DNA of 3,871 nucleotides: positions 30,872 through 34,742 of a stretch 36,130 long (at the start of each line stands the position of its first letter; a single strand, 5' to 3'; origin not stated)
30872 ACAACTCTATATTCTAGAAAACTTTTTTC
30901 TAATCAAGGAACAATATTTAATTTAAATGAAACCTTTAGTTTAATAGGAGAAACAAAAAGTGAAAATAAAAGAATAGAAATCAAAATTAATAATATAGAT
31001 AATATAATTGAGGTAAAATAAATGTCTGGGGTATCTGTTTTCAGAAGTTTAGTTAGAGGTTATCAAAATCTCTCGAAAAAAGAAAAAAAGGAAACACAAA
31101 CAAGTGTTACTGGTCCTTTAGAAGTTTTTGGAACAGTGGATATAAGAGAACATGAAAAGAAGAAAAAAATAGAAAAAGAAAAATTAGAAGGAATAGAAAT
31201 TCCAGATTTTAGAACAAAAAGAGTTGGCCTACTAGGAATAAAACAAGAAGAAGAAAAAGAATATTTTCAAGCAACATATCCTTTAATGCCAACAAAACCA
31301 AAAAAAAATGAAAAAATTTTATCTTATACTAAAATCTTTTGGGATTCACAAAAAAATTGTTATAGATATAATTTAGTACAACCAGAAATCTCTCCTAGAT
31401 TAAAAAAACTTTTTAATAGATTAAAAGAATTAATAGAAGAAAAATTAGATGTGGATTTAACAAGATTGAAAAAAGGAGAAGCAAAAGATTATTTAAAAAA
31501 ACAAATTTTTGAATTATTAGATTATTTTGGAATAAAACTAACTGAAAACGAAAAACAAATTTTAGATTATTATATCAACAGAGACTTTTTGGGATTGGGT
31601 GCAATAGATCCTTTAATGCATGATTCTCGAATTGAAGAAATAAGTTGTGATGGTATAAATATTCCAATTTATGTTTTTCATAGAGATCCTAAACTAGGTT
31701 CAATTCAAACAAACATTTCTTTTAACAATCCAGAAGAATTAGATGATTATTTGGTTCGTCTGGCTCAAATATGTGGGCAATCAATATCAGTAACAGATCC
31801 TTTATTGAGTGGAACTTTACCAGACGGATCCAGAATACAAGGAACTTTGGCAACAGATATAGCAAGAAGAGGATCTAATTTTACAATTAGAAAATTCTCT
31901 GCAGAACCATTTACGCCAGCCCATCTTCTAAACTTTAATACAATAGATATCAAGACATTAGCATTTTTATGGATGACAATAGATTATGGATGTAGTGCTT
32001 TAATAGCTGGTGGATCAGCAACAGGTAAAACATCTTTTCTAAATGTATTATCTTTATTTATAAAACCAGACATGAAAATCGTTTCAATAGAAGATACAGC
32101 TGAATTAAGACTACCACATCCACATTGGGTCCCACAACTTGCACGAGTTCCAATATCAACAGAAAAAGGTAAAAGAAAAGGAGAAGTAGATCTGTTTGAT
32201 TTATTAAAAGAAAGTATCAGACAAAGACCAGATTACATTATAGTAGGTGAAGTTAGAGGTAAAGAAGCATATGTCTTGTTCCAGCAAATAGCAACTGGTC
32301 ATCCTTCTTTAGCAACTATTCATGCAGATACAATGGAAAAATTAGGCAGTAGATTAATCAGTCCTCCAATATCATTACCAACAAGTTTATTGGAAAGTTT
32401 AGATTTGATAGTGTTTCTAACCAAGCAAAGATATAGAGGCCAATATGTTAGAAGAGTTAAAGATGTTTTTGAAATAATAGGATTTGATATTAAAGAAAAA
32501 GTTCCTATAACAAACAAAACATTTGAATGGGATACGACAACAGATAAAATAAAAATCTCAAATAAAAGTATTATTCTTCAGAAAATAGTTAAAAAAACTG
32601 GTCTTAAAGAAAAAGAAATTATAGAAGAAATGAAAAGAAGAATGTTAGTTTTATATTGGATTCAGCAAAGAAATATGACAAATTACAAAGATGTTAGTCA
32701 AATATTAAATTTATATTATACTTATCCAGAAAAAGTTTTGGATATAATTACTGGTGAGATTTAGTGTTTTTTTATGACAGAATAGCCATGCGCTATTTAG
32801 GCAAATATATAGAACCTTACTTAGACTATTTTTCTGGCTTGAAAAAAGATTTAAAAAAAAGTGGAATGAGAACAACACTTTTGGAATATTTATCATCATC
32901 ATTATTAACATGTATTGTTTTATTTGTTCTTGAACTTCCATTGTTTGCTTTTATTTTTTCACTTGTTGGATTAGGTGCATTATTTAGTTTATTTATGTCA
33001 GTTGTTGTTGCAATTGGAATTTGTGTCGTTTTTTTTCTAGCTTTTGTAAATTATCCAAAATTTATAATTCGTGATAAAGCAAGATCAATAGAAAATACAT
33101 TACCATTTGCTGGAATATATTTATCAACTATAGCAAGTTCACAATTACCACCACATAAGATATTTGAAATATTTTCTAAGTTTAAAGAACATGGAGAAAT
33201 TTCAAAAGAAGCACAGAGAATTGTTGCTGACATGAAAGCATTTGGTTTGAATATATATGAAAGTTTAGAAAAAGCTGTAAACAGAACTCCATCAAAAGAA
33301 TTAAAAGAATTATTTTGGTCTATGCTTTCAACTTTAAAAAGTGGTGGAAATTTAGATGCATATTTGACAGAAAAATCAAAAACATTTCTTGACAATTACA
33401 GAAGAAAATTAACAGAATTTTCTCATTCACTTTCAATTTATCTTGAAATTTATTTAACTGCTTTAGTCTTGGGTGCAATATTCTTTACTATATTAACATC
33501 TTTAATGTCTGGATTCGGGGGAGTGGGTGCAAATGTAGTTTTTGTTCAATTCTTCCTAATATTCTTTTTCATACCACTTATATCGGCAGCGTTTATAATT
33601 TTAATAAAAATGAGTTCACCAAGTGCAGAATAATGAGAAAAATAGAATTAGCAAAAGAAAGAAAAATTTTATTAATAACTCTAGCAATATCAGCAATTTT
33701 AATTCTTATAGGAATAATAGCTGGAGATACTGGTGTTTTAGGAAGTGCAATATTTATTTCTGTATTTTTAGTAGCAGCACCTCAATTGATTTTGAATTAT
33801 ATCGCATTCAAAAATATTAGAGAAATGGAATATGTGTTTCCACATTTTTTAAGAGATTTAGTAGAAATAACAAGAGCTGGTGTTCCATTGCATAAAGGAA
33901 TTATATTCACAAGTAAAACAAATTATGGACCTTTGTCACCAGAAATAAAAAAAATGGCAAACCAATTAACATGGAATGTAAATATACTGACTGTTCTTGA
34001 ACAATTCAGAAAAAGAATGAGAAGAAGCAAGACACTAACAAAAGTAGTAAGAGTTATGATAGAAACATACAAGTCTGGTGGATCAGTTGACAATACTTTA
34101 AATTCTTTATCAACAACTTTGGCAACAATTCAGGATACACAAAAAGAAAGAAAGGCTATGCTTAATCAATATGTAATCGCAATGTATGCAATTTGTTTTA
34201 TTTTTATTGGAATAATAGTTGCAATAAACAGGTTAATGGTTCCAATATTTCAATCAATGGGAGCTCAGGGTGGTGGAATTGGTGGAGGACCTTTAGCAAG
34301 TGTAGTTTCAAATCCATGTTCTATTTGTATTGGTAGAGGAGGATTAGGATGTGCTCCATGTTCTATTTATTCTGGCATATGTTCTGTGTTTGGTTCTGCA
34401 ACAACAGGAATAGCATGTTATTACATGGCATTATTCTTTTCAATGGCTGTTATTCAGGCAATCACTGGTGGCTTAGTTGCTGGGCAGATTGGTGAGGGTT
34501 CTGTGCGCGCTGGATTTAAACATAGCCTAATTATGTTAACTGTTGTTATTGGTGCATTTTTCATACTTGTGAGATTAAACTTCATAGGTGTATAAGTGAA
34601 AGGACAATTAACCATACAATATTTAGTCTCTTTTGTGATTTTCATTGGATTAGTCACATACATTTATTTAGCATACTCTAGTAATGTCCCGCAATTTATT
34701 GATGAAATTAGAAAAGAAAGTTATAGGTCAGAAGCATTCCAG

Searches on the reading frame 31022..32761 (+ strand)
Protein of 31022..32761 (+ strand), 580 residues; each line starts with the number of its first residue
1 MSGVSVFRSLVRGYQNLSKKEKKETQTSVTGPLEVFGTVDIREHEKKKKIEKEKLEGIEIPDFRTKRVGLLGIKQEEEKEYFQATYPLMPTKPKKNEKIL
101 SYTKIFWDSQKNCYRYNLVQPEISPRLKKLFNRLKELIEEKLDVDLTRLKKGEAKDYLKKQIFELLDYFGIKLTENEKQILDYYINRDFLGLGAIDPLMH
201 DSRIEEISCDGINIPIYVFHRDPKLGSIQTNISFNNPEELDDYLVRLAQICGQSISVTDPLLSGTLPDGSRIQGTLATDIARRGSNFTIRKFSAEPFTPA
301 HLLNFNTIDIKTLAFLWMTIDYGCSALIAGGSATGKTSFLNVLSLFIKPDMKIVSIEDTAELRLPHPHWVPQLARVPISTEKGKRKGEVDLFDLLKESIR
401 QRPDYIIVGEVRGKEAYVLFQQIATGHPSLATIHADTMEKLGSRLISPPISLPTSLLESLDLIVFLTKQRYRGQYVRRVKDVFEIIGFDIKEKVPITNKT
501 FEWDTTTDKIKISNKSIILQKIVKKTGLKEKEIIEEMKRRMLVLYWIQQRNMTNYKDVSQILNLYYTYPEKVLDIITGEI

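Call 74: search_protein_families(library=pfam, proteins=[window:31022-32761:+], max_evalue=0.00001)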
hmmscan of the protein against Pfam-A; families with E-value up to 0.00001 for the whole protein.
window:31022-32761:+ (580 aa): 1 family
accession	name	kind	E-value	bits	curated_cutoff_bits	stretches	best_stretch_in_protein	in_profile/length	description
PF00437.27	T2SSE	-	3.8e-26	92.1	24.9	1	282-447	102-257/370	Type II/IV secretion system protein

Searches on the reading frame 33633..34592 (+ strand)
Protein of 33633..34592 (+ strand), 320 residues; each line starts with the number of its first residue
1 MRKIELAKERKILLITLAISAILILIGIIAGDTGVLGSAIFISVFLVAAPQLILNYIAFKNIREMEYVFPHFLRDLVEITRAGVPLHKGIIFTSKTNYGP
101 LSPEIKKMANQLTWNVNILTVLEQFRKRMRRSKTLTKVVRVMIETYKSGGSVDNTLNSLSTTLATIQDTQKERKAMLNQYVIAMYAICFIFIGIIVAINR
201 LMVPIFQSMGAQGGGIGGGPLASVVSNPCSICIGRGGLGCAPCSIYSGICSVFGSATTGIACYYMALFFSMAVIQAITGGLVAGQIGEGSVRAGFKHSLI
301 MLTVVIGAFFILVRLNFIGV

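Call 74: search_protein_families(library=pfam, proteins=[window:33633-34592:+], max_evalue=0.00001)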
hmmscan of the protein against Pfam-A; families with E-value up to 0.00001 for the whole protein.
window:33633-34592:+ (320 aa): 1 family
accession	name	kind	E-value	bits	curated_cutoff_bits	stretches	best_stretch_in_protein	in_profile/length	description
PF00482.28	T2SSF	-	1.1e-17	64.6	25.2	1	72-197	1-122/125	Type II secretion system (T2SS), protein F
